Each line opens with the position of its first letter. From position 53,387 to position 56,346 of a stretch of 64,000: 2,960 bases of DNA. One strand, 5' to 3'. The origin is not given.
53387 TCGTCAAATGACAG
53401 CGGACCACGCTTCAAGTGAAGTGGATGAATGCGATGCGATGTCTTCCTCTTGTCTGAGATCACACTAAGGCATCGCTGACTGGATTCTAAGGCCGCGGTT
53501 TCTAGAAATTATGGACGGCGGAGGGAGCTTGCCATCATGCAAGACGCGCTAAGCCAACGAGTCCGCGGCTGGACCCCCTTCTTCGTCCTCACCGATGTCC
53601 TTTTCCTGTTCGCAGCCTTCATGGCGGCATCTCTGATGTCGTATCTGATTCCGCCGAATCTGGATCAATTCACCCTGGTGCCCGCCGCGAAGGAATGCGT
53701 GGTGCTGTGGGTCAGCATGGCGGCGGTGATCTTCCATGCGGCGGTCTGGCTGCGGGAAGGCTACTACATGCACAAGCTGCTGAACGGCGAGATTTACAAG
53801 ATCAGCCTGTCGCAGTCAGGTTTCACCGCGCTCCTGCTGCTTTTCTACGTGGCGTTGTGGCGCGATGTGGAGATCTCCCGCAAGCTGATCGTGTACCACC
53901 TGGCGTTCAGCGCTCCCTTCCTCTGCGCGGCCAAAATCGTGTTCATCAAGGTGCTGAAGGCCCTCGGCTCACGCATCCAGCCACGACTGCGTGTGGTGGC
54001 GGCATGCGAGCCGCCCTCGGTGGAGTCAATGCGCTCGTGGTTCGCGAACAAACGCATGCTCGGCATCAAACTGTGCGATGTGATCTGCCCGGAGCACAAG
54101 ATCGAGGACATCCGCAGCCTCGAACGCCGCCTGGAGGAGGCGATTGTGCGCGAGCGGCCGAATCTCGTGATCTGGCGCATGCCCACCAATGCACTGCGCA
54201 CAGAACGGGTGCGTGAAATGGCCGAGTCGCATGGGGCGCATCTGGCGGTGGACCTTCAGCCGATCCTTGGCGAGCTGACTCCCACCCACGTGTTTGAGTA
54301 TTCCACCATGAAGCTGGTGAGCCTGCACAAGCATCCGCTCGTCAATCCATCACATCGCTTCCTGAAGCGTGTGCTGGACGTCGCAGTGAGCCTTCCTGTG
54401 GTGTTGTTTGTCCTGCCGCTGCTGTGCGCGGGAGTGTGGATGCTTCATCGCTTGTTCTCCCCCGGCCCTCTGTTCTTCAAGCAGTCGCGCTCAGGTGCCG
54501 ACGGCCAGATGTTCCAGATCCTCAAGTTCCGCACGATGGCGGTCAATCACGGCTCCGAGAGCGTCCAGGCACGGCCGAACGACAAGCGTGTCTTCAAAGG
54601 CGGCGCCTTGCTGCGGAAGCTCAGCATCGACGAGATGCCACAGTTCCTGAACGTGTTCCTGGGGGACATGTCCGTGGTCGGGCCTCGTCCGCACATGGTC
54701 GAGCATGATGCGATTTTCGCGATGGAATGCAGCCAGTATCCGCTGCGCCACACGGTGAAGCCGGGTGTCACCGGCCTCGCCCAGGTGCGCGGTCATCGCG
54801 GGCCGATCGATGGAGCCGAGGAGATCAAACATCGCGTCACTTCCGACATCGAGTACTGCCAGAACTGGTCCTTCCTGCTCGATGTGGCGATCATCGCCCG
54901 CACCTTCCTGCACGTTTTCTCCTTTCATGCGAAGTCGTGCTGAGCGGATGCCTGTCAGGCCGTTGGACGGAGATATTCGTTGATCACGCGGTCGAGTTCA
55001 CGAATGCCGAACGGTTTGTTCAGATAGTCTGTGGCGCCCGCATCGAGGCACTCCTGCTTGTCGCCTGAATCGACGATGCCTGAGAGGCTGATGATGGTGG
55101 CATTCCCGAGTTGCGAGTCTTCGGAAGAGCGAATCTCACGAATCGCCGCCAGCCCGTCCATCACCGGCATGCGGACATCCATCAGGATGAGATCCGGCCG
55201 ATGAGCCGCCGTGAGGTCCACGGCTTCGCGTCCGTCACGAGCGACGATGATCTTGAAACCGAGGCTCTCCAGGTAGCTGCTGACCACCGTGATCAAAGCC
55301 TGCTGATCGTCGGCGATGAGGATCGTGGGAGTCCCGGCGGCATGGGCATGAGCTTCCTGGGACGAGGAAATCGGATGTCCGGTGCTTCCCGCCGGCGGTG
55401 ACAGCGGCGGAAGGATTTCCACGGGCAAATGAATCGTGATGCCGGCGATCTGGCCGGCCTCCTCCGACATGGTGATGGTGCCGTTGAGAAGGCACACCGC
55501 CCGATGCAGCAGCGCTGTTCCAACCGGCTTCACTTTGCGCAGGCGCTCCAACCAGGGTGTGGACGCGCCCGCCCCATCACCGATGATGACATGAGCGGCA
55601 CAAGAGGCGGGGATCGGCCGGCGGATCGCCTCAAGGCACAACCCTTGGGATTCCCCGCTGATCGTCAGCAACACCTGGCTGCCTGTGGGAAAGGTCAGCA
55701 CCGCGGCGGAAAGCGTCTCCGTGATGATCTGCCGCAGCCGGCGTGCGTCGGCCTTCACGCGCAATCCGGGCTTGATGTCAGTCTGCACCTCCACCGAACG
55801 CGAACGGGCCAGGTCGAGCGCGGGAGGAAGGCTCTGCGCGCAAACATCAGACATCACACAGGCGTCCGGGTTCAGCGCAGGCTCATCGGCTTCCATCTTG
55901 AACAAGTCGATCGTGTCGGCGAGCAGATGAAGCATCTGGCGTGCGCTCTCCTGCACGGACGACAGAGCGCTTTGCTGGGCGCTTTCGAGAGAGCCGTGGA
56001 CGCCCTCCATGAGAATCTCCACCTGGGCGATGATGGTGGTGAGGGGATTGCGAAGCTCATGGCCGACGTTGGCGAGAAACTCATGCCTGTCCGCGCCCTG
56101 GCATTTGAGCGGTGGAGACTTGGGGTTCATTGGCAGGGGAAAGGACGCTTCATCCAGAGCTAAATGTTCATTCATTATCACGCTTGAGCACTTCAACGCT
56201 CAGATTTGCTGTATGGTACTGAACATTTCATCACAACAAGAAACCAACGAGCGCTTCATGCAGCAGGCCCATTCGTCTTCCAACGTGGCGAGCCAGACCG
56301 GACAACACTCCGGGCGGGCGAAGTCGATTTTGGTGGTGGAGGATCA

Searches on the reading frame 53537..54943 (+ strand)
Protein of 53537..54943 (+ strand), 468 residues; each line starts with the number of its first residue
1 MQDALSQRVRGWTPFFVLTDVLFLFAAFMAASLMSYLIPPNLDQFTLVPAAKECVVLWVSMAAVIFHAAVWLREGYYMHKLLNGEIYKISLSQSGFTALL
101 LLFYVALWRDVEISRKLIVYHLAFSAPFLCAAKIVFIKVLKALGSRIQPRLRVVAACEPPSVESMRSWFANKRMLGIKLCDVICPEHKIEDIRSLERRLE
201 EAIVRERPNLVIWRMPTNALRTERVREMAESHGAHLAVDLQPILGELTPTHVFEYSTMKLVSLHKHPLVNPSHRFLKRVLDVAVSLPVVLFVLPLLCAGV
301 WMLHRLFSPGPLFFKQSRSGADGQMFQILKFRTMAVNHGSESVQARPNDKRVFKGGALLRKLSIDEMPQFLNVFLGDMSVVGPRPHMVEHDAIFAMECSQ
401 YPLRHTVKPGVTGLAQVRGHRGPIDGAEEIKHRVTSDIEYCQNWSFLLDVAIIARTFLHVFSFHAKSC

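Call 33: search_protein_families(library=pfam, proteins=[window:53537-54943:+], max_evalue=0.001)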
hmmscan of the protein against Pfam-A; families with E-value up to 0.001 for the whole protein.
window:53537-54943:+ (468 aa): 1 family
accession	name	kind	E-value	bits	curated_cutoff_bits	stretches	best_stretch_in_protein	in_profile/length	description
PF02397.22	Bac_transf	-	1.9e-57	194.1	27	1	277-461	1-178/179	Bacterial sugar transferase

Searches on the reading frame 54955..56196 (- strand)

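Call 33: search_protein_families(library=pfam, proteins=[window:54955-56196:-], max_evalue=0.001)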
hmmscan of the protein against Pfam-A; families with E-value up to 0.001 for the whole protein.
window:54955-56196:- (413 aa): 2 families
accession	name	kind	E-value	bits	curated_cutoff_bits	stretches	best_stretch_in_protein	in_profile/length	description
PF00072.30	Response_reg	-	1.5e-26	93.2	30.2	1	292-405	1-110/111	Response regulator receiver domain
PF00512.31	HisKA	-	8.9e-16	58.1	26.9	1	37-103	2-65/66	His Kinase A (phospho-acceptor) domain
